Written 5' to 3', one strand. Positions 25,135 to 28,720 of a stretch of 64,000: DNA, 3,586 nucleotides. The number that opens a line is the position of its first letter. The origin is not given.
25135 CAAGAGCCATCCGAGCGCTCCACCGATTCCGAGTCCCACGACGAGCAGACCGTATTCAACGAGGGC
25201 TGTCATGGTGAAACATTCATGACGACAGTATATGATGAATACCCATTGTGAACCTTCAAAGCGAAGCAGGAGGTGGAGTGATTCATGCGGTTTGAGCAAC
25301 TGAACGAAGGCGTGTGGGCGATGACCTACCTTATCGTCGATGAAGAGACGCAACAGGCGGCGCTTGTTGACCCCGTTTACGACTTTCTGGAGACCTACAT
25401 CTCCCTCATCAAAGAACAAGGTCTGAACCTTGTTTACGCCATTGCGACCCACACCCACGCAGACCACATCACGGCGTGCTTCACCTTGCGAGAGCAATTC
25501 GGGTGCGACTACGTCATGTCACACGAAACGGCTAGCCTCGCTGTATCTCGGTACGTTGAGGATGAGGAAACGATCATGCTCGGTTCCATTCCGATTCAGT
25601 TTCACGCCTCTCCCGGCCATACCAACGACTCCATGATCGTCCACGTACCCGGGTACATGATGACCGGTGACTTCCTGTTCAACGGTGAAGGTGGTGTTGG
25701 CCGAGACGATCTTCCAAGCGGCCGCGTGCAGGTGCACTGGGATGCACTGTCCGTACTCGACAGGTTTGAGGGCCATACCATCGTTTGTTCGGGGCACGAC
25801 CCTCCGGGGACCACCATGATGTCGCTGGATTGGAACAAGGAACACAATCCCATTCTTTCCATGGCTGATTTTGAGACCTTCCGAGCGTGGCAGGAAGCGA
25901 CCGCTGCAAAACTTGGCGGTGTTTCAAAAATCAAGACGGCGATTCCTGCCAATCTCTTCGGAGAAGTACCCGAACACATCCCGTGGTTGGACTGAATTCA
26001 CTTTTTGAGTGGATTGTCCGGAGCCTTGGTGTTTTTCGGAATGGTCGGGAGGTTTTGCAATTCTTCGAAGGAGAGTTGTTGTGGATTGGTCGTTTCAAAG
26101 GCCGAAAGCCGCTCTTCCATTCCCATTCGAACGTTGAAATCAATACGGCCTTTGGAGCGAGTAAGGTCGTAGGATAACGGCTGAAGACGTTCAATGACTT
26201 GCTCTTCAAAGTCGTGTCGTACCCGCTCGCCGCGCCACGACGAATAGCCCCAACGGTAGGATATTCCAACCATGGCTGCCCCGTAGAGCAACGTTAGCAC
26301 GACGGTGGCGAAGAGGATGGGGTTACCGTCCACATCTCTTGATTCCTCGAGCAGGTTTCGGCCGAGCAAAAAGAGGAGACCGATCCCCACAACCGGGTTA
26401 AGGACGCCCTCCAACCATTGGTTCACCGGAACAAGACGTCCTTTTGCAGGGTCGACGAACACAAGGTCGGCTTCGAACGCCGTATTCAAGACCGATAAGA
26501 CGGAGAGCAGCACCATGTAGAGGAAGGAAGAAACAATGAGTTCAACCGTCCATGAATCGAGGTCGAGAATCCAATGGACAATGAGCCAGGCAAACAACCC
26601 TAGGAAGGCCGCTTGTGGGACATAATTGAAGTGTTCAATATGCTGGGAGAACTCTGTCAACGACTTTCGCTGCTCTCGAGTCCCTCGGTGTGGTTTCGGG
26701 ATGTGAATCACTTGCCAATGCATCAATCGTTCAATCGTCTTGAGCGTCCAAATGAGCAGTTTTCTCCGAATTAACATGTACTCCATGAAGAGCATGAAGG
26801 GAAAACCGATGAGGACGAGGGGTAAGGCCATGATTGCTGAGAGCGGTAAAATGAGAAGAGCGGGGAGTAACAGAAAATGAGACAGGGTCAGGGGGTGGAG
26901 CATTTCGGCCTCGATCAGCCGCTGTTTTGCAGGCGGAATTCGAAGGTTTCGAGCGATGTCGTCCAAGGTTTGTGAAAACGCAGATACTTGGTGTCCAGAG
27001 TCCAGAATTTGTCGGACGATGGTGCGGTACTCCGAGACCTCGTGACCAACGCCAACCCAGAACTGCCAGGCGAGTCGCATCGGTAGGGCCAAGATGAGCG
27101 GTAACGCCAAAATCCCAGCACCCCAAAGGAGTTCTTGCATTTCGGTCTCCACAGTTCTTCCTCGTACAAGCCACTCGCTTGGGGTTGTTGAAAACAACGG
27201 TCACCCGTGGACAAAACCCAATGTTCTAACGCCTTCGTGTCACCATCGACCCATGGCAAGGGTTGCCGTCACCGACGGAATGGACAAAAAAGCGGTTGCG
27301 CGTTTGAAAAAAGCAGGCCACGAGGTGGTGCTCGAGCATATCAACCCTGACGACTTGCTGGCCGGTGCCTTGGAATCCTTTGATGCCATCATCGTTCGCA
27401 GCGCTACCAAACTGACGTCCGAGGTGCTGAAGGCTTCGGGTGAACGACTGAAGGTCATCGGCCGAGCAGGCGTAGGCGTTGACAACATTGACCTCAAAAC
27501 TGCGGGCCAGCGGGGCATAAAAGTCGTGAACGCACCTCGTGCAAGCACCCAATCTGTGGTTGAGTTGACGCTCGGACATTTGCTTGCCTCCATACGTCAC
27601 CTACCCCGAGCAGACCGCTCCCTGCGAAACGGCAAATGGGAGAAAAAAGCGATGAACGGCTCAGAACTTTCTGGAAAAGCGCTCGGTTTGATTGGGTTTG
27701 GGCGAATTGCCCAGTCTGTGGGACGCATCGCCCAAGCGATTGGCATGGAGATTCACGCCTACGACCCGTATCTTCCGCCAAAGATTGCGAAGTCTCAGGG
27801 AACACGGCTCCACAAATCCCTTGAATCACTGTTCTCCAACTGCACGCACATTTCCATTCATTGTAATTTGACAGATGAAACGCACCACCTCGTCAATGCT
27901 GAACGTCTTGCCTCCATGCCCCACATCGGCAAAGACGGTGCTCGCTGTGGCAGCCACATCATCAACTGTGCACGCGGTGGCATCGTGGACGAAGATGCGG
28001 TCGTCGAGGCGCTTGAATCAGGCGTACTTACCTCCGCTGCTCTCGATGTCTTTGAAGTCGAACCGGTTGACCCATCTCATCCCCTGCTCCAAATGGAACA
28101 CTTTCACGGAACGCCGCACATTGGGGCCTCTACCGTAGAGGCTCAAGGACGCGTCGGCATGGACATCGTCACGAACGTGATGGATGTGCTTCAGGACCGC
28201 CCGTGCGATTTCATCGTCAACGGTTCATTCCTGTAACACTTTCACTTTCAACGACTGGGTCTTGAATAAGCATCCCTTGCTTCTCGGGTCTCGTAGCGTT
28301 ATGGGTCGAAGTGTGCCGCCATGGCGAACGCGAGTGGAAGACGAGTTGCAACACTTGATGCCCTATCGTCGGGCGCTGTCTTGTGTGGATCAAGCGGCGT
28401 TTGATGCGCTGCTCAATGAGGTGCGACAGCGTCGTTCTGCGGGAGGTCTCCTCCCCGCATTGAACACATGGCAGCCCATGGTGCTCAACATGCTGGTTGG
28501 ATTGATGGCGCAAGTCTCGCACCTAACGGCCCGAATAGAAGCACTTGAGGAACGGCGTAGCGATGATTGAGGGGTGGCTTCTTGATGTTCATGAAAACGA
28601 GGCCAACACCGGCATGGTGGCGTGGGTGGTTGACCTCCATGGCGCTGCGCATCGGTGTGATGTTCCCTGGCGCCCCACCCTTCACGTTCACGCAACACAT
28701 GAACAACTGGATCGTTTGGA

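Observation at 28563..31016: Family B polymerase with all three exonuclease motifs lost and a YxDTD -> HAIVDC motif C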

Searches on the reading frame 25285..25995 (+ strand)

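Call 9: search_protein_families(library=pfam, proteins=[window:25285-25995:+], max_evalue=0.001)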
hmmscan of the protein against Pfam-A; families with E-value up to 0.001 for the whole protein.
window:25285-25995:+ (236 aa): 2 families
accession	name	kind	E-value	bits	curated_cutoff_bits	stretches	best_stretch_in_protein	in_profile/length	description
PF00753.33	Lactamase_B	-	1.2e-12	48.6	22.7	1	14-171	8-196/196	Metallo-beta-lactamase superfamily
PF12706.13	Lactamase_B_2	-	0.00025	21.2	27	1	27-92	4-71/200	Beta-lactamase superfamily domain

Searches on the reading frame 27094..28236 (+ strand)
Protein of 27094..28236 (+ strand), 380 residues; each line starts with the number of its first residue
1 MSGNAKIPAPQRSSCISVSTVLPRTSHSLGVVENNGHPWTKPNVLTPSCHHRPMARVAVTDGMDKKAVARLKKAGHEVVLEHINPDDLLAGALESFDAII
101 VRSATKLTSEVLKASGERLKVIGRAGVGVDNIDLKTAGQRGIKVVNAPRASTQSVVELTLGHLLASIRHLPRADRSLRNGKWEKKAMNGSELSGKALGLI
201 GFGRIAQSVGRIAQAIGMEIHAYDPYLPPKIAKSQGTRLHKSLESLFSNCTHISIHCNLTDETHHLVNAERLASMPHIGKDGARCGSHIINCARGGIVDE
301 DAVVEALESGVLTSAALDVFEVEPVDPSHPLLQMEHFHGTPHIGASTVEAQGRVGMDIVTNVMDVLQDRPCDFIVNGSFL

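Call 3: search_protein_families(library=pfam, proteins=[window:27094-28236:+], max_evalue=0.01)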
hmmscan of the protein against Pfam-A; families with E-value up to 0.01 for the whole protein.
window:27094-28236:+ (380 aa): 2 families
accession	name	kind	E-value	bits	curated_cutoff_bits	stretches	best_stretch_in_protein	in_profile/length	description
PF02826.25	2-Hacid_dh_C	-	1.2e-54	184.8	25.1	1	160-344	1-178/178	D-isomer specific 2-hydroxyacid dehydrogenase, NAD binding domain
PF00389.36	2-Hacid_dh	-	9.4e-35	119.7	24.6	1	57-376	1-134/134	D-isomer specific 2-hydroxyacid dehydrogenase, catalytic domain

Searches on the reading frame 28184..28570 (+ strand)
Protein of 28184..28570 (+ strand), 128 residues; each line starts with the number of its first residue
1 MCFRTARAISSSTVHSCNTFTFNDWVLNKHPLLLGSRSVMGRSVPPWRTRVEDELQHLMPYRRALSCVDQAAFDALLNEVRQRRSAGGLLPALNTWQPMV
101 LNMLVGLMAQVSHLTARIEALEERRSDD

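Call 3: search_protein_families(library=pfam, proteins=[window:28184-28570:+], max_evalue=0.01)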
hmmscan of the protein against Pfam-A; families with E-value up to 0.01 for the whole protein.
window:28184-28570:+ (128 aa): 0 families

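Call 4: search_protein_families(library=ncbifam, proteins=[window:28184-28570:+], max_evalue=0.01)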
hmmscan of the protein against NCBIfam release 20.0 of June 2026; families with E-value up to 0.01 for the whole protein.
window:28184-28570:+ (128 aa): 0 families
